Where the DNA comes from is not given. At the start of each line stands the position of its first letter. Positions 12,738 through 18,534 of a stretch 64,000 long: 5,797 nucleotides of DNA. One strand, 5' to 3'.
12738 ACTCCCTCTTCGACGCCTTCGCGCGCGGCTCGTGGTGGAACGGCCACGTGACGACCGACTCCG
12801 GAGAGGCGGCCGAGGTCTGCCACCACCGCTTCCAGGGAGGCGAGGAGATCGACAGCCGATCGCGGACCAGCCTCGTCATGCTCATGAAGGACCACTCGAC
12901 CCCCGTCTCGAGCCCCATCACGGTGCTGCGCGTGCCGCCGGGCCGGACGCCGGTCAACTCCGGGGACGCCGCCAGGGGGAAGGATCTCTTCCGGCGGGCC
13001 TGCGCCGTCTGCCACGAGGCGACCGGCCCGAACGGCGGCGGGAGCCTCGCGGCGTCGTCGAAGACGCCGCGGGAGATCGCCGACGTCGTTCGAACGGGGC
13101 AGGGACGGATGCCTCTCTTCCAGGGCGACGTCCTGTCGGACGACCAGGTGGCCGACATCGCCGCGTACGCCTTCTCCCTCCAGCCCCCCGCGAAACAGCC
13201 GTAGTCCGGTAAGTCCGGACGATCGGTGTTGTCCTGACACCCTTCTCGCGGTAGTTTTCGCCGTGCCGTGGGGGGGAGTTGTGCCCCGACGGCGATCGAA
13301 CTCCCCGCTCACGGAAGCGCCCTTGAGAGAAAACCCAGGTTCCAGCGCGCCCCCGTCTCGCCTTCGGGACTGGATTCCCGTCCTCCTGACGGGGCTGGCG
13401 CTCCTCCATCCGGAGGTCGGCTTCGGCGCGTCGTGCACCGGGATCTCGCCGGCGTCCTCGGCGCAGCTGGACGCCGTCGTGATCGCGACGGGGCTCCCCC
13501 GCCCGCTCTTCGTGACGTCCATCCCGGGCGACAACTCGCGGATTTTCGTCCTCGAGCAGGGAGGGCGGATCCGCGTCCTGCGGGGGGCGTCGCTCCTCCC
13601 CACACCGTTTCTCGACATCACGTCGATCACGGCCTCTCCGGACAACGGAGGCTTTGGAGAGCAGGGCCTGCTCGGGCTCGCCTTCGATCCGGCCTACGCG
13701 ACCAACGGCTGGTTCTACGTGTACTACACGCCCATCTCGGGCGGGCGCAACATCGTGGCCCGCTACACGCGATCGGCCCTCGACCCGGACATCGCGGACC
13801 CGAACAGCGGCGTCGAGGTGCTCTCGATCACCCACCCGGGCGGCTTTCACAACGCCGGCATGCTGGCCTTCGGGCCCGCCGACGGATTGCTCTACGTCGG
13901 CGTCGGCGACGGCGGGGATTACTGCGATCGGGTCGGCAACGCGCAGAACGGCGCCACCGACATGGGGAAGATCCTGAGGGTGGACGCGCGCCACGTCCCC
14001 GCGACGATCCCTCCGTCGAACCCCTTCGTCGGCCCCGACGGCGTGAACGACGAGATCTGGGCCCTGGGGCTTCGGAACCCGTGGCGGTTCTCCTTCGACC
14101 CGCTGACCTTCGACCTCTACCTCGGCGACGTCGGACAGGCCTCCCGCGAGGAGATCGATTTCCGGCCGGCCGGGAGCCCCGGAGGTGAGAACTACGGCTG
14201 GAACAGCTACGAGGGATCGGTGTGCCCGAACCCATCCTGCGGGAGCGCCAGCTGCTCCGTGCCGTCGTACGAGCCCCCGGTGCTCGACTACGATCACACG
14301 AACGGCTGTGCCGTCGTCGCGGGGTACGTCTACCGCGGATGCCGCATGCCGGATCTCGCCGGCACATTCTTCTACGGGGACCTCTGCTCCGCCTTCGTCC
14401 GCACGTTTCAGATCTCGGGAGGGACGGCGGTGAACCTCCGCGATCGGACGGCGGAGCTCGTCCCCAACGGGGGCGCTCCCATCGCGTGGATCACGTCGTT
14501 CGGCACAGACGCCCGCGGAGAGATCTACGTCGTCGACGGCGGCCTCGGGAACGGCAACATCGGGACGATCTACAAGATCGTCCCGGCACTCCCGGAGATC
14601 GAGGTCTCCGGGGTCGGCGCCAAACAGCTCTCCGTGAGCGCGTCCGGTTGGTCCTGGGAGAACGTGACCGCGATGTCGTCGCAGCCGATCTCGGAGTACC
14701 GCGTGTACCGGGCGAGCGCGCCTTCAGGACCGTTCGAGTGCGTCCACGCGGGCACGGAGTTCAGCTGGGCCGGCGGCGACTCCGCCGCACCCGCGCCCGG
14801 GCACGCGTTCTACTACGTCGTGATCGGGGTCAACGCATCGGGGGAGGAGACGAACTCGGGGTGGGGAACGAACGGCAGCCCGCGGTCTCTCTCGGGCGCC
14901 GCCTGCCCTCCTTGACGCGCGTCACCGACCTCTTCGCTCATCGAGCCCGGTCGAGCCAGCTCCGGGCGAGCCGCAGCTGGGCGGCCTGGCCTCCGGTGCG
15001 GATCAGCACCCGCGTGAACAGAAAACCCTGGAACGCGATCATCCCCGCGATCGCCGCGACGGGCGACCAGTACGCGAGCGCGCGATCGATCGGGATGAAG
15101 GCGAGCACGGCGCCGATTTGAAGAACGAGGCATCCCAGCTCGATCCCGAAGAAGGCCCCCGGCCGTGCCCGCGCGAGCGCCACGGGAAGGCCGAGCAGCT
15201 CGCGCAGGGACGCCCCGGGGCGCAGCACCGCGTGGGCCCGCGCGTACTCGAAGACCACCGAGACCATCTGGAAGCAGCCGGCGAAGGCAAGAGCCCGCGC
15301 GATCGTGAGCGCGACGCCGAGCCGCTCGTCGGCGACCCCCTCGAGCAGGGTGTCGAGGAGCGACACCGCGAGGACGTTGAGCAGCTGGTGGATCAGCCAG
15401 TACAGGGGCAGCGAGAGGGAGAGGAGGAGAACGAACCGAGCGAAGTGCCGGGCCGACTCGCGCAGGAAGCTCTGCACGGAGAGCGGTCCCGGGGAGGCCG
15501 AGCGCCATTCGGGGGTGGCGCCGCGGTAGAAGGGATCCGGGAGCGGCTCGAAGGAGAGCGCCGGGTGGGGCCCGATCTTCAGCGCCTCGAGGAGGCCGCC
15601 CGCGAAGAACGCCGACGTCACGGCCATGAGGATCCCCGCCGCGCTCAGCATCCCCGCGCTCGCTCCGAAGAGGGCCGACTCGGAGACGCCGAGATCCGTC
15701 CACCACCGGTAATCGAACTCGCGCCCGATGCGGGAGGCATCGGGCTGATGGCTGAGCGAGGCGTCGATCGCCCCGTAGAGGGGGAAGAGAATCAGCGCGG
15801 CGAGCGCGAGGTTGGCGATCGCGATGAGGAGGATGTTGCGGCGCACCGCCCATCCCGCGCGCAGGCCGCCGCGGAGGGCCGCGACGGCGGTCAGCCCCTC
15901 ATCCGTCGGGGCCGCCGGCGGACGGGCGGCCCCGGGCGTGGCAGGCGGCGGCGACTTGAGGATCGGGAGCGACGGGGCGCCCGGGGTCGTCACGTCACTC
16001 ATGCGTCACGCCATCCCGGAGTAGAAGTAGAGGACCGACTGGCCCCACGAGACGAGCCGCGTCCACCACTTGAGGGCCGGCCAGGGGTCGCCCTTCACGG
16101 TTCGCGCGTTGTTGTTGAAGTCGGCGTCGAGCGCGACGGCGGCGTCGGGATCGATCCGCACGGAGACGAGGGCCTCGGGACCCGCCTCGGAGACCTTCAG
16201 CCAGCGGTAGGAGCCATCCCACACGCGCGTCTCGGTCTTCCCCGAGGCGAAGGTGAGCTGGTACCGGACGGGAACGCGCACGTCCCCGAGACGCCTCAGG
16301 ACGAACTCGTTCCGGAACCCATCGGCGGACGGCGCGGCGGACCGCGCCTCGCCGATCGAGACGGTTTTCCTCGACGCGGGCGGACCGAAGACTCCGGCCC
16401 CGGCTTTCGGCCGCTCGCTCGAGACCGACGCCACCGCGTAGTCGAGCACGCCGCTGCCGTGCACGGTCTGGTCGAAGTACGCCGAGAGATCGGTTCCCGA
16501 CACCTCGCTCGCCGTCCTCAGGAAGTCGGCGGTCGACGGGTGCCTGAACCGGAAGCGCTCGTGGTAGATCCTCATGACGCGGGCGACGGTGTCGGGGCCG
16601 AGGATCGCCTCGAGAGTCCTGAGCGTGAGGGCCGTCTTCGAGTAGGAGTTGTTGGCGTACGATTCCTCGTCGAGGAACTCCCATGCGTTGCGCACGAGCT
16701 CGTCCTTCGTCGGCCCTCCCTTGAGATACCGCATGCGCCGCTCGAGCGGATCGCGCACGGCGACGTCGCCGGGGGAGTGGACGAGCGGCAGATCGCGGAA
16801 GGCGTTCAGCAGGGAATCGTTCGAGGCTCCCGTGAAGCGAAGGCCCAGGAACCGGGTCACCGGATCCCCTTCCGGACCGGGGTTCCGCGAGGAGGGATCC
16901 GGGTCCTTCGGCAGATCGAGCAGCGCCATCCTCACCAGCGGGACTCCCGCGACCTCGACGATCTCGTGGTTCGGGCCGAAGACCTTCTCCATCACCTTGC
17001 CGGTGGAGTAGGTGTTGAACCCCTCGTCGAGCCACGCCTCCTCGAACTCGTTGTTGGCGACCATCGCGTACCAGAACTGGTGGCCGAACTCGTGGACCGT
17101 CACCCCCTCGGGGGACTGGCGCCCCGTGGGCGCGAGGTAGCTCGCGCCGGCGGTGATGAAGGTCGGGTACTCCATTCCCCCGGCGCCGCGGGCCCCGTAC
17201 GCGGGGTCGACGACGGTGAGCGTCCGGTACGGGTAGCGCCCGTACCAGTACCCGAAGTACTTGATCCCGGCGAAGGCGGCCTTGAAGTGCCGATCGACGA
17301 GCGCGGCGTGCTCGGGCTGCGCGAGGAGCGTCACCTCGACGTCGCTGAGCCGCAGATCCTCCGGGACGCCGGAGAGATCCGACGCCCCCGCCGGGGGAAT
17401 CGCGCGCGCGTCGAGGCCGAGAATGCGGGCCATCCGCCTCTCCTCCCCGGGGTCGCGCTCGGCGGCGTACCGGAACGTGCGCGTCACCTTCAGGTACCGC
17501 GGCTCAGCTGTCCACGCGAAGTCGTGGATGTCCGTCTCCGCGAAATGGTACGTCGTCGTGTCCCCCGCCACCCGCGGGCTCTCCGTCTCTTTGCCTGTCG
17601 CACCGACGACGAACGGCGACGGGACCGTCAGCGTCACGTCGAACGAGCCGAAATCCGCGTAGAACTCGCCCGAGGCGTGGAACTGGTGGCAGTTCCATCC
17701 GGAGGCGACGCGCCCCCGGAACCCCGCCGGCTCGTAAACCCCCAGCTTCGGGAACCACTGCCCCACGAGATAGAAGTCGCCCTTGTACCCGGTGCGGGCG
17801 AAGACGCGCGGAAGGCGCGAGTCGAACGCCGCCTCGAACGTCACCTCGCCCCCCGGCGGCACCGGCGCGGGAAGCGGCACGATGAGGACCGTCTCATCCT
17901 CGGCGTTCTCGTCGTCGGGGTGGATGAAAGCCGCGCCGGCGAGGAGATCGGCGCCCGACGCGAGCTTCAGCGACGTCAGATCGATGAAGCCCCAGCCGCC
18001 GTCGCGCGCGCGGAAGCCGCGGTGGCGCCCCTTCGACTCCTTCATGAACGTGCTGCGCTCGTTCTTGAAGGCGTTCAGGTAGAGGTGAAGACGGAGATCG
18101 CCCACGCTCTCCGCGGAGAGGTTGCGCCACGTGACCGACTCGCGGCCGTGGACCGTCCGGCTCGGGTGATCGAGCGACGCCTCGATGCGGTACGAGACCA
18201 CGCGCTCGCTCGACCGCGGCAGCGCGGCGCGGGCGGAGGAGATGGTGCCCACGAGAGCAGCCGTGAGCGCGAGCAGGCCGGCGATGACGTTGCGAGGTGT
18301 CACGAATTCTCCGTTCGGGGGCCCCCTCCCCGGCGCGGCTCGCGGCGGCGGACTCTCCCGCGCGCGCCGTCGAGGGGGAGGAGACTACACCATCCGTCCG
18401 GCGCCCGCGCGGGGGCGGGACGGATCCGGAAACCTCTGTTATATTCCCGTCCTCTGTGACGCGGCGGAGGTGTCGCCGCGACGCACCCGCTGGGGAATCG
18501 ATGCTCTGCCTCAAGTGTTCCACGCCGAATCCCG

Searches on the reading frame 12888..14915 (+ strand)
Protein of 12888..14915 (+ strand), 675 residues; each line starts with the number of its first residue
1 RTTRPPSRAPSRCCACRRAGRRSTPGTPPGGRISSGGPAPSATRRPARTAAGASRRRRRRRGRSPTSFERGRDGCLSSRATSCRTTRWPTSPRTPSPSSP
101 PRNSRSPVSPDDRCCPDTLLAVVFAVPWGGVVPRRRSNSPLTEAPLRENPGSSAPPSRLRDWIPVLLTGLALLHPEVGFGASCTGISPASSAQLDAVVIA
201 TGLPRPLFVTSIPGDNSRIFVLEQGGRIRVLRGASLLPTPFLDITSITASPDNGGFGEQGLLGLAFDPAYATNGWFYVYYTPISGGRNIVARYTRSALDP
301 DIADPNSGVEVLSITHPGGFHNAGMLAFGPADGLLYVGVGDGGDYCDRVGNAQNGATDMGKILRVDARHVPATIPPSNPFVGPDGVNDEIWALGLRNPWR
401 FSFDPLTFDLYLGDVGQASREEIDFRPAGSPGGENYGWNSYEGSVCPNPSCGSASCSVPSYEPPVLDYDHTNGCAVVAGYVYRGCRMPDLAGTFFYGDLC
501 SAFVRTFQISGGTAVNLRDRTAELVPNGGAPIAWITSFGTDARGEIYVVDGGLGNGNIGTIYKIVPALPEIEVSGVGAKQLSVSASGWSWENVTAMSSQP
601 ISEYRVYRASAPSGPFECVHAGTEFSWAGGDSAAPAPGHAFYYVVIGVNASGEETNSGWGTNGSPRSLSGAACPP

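Call 71: search_protein_families(library=pfam, proteins=[window:12888-14915:+], max_evalue=0.0001)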
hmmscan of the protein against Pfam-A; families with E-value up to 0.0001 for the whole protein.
window:12888-14915:+ (675 aa): 1 family
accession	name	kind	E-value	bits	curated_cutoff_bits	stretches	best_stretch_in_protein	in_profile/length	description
PF07995.17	GSDH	-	1.3e-37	130.3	25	1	212-520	10-299/332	Glucose / Sorbosone dehydrogenase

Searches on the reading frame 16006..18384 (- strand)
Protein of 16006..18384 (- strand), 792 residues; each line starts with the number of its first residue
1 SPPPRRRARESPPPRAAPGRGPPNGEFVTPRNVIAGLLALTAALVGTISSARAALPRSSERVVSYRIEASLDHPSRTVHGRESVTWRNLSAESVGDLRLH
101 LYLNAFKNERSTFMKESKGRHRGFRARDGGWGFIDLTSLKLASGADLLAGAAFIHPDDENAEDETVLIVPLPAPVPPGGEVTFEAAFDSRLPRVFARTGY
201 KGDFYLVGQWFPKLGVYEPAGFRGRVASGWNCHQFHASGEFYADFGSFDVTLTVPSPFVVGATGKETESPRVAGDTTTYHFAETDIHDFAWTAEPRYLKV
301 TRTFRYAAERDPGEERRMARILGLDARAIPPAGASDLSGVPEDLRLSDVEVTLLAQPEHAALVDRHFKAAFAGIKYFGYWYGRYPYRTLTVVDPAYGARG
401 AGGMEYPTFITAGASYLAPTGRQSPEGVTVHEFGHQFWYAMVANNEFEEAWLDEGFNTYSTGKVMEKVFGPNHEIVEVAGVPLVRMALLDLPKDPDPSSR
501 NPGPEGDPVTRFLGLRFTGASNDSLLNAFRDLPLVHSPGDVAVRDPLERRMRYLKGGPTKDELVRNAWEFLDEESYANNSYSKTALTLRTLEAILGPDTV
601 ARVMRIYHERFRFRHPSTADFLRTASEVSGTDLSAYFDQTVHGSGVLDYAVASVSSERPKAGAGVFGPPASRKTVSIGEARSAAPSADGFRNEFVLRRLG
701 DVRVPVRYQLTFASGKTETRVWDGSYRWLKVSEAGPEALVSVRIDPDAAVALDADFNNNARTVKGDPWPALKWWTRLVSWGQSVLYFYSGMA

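Call 71: search_protein_families(library=pfam, proteins=[window:16006-18384:-], max_evalue=0.0001)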
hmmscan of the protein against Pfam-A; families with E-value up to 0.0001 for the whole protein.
window:16006-18384:- (792 aa): 1 family
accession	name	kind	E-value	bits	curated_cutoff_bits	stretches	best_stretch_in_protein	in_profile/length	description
PF01433.26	Peptidase_M1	-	3.8e-15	56.5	27.7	2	382-475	19-116/218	Peptidase family M1 domain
